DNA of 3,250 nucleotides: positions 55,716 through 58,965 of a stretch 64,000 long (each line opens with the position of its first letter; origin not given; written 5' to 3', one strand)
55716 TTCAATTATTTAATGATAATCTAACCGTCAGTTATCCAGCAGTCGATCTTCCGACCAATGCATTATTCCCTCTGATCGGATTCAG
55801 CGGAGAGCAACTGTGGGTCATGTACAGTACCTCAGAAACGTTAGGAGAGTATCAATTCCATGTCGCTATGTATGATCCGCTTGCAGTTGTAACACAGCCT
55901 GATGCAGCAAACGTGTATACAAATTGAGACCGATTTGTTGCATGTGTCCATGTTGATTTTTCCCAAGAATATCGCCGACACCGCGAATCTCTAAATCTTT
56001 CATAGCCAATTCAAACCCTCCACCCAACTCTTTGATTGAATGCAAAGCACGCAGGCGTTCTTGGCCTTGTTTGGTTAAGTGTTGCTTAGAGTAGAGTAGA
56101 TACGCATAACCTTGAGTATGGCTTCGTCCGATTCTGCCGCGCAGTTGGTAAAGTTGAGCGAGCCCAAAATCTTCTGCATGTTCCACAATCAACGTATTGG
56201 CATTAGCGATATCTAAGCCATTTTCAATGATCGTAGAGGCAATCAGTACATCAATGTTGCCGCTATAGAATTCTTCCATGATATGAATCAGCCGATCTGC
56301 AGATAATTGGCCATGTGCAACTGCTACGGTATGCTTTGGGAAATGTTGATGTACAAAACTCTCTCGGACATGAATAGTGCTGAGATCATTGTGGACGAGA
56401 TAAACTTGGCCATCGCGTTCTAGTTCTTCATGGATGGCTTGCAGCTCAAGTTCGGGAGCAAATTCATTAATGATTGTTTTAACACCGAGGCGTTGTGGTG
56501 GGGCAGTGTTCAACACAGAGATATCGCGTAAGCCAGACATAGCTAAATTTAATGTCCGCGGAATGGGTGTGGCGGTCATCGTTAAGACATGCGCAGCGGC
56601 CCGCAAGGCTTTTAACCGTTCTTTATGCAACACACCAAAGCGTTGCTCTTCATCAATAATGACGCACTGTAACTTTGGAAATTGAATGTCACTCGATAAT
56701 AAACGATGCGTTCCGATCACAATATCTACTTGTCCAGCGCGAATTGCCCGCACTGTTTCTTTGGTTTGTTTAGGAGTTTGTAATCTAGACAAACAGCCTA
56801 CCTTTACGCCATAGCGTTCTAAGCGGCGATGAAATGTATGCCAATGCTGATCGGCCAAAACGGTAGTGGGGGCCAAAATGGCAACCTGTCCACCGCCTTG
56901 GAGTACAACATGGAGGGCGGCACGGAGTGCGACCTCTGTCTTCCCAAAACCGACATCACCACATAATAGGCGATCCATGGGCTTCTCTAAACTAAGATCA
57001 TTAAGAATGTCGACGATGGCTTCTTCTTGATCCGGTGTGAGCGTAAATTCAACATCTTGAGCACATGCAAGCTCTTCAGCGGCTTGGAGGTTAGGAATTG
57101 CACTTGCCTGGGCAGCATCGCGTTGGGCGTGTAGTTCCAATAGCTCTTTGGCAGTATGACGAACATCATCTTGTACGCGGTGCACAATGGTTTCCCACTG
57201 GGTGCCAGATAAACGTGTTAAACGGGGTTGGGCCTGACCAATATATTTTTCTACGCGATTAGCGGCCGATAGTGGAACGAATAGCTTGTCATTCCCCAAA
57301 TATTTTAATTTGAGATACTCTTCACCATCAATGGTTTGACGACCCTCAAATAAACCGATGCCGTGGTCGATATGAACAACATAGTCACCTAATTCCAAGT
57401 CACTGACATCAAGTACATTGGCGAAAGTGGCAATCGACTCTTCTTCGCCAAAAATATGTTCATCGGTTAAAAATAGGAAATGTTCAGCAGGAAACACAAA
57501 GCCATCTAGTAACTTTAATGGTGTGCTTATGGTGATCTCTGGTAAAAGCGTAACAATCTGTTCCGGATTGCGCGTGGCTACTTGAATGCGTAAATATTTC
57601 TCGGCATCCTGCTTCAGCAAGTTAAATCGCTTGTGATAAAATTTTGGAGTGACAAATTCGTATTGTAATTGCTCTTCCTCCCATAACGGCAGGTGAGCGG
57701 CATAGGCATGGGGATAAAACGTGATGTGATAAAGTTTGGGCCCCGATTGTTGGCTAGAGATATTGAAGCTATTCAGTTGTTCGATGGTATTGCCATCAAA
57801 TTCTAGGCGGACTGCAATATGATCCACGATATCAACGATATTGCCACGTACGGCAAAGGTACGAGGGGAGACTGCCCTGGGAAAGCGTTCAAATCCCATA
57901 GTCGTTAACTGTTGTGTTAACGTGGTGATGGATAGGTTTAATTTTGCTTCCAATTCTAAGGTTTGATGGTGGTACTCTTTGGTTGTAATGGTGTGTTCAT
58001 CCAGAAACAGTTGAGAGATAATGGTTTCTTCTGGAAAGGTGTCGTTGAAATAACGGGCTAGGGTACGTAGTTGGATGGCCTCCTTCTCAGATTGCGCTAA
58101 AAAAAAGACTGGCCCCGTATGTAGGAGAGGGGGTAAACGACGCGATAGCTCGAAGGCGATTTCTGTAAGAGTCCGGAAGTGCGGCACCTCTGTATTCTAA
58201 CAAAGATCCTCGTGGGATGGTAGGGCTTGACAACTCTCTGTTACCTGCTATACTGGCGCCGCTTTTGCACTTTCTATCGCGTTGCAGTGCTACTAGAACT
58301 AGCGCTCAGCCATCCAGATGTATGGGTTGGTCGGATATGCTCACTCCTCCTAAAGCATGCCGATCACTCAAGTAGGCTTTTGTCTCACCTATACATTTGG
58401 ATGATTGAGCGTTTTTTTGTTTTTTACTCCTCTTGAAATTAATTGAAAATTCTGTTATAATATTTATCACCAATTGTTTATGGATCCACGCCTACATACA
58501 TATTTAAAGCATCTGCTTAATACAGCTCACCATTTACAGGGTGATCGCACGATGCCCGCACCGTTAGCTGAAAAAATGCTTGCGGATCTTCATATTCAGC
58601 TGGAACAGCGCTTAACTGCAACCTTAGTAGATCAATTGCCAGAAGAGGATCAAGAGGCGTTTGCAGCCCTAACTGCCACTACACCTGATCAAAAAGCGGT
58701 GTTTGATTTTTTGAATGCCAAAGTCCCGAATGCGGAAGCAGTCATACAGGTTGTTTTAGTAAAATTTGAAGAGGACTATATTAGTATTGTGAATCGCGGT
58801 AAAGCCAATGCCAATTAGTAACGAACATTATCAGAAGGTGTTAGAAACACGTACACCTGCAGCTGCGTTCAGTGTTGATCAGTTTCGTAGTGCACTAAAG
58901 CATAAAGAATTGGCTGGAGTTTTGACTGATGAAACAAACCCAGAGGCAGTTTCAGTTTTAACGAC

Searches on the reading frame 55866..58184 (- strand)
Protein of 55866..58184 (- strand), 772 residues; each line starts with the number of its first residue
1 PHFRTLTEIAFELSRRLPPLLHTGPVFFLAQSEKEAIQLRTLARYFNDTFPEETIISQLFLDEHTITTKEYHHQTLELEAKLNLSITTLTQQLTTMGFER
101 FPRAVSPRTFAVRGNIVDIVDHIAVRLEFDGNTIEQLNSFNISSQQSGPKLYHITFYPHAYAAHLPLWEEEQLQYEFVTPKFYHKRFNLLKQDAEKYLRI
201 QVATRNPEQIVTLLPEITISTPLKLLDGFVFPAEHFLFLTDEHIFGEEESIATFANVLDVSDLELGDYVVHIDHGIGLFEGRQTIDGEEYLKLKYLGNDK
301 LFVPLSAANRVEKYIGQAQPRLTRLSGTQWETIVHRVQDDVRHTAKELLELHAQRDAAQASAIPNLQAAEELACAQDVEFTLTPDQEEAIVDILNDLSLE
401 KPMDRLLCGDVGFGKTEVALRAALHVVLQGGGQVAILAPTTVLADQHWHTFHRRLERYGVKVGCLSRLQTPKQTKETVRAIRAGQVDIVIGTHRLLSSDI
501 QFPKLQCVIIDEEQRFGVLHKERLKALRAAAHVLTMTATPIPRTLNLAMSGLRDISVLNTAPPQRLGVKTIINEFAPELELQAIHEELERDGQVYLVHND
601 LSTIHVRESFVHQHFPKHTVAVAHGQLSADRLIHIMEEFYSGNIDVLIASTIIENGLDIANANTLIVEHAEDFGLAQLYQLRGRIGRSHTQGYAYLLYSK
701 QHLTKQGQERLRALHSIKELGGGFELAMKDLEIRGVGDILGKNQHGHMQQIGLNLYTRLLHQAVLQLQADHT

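Call 23: search_protein_families(library=pfam, proteins=[window:55866-58184:-], max_evalue=0.001)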
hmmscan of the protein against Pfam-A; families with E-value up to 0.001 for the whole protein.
window:55866-58184:- (772 aa): 4 families
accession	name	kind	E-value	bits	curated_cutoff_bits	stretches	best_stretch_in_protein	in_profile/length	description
PF00270.35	DEAD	-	1.2e-24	87.4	26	1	383-545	1-164/167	DEAD/DEAH box helicase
PF00271.37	Helicase_C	-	3.2e-22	79.3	23.5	1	582-688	4-109/110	Helicase conserved C-terminal domain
PF02559.22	CarD_TRCF_RID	-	1.3e-15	57.6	23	1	263-315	1-57/57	CarD-like/TRCF RID domain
PF17757.6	UvrB_inter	-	2.8e-13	50.2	22.9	1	76-159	1-88/91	UvrB interaction domain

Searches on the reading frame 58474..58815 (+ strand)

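Call 23: search_protein_families(library=pfam, proteins=[window:58474-58815:+], max_evalue=0.001)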
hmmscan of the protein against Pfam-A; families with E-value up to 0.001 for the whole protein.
window:58474-58815:+ (114 aa): 1 family
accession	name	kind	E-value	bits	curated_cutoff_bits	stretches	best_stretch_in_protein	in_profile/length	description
PF18908.5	DUF5663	-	6.9e-07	30.2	23.7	1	26-98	9-80/84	Protein of unknown function (DUF5663)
